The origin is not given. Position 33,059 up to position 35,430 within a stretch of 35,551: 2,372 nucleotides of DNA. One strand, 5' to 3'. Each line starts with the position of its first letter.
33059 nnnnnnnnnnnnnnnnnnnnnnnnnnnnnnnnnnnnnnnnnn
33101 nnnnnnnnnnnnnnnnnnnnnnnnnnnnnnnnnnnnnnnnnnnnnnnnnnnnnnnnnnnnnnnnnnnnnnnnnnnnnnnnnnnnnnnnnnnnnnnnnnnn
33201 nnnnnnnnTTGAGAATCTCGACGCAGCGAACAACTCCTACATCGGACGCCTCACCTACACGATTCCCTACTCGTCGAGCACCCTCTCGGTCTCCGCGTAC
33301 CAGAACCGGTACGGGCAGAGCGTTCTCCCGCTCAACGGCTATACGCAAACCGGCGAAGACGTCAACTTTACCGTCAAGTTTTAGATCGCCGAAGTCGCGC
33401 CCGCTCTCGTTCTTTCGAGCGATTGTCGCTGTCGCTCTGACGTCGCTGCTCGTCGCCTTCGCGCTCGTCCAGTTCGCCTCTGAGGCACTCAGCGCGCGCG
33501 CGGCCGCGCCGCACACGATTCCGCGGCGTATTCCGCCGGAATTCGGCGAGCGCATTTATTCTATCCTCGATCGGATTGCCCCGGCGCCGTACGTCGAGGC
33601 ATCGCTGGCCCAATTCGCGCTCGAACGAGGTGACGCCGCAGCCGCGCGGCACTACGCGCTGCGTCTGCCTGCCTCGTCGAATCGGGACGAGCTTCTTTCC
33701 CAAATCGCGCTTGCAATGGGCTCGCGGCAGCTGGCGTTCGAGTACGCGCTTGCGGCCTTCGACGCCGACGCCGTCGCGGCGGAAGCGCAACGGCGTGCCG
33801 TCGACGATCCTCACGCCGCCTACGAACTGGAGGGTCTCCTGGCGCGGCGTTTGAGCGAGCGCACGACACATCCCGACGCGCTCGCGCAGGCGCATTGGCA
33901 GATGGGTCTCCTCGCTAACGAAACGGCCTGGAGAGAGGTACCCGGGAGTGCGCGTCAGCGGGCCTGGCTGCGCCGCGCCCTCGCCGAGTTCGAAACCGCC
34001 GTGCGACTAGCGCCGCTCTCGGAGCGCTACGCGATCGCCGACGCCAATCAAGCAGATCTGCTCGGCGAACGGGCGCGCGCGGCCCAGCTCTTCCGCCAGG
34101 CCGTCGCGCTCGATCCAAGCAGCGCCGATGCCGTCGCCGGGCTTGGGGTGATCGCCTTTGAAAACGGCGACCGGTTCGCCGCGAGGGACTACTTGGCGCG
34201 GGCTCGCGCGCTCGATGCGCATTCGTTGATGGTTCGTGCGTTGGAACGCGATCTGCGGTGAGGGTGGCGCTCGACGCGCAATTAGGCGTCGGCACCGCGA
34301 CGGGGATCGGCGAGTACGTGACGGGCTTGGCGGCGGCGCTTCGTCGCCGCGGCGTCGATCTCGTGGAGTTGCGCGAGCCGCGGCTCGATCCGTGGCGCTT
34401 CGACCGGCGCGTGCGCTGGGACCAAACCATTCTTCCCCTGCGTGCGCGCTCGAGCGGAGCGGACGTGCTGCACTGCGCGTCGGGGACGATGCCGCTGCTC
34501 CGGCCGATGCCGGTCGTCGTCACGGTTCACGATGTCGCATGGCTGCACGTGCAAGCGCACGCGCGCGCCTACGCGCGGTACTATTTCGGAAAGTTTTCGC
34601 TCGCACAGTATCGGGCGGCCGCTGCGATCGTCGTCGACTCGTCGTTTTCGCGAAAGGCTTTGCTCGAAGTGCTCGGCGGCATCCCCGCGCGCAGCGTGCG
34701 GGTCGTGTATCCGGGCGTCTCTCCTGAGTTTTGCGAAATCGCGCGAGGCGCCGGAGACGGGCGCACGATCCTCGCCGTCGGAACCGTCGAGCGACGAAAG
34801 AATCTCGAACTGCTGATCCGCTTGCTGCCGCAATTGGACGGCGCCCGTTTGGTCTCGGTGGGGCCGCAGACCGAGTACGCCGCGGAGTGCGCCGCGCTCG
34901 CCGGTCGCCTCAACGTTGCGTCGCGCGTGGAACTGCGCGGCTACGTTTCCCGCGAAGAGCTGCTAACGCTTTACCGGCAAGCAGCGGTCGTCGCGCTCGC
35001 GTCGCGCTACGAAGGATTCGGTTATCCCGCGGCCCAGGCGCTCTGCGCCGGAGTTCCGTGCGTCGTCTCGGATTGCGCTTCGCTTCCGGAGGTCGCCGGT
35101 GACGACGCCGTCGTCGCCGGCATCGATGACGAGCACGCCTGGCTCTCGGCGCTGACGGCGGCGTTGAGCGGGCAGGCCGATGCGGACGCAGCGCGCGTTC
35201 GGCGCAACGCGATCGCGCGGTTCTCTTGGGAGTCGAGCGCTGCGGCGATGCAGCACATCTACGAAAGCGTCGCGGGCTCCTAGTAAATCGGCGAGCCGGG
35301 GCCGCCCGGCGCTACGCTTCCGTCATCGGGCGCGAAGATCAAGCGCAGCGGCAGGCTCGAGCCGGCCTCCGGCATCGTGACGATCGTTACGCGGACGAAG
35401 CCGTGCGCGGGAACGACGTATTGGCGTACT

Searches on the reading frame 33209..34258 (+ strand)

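Call 14: search_protein_families(library=pfam, proteins=[window:33209-34258:+], max_evalue=0.001)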
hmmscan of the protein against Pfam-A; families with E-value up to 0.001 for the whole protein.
window:33209-34258:+ (350 aa): 3 families
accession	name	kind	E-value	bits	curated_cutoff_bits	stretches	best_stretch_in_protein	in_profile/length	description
PF14559.12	TPR_19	-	2.1e-05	25.2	25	1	286-345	5-64/68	Tetratricopeptide repeat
PF13414.12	TPR_11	-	0.00028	21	26.8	0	287-320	9-42/42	TPR repeat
PF13432.12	TPR_16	-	0.00045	21.1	32.7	1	285-337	10-62/65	Tetratricopeptide repeat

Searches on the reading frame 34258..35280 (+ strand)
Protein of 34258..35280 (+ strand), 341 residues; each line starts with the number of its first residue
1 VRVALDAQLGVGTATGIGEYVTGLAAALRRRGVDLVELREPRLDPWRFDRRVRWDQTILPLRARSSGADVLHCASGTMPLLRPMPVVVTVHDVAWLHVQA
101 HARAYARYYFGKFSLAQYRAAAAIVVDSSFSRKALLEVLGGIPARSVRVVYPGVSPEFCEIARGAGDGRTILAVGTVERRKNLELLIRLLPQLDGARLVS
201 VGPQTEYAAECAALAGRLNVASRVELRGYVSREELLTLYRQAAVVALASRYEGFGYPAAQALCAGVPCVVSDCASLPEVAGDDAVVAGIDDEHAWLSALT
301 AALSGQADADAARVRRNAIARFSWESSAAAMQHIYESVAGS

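Call 14: search_protein_families(library=pfam, proteins=[window:34258-35280:+], max_evalue=0.001)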
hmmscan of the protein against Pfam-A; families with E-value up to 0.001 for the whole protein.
window:34258-35280:+ (341 aa): 5 families
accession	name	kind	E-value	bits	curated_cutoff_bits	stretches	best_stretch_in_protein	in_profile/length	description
PF13692.12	Glyco_trans_1_4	-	1.1e-22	81.2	27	1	169-303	2-140/142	Glycosyl transferases group 1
PF00534.26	Glycos_transf_1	-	2.4e-22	79.7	26.4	1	166-318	13-169/172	Glycosyl transferases group 1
PF20706.3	GT4-conflict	-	6.9e-13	48.8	26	1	129-330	156-384/385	Family 4 Glycosyltransferase in conflict systems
PF13439.12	Glyco_transf_4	-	4.1e-12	46.9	28.5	1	16-157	3-169/170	Glycosyltransferase Family 4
PF13579.12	Glyco_trans_4_4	-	3.2e-06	28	29.7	1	15-153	1-158/158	Glycosyl transferase 4-like domain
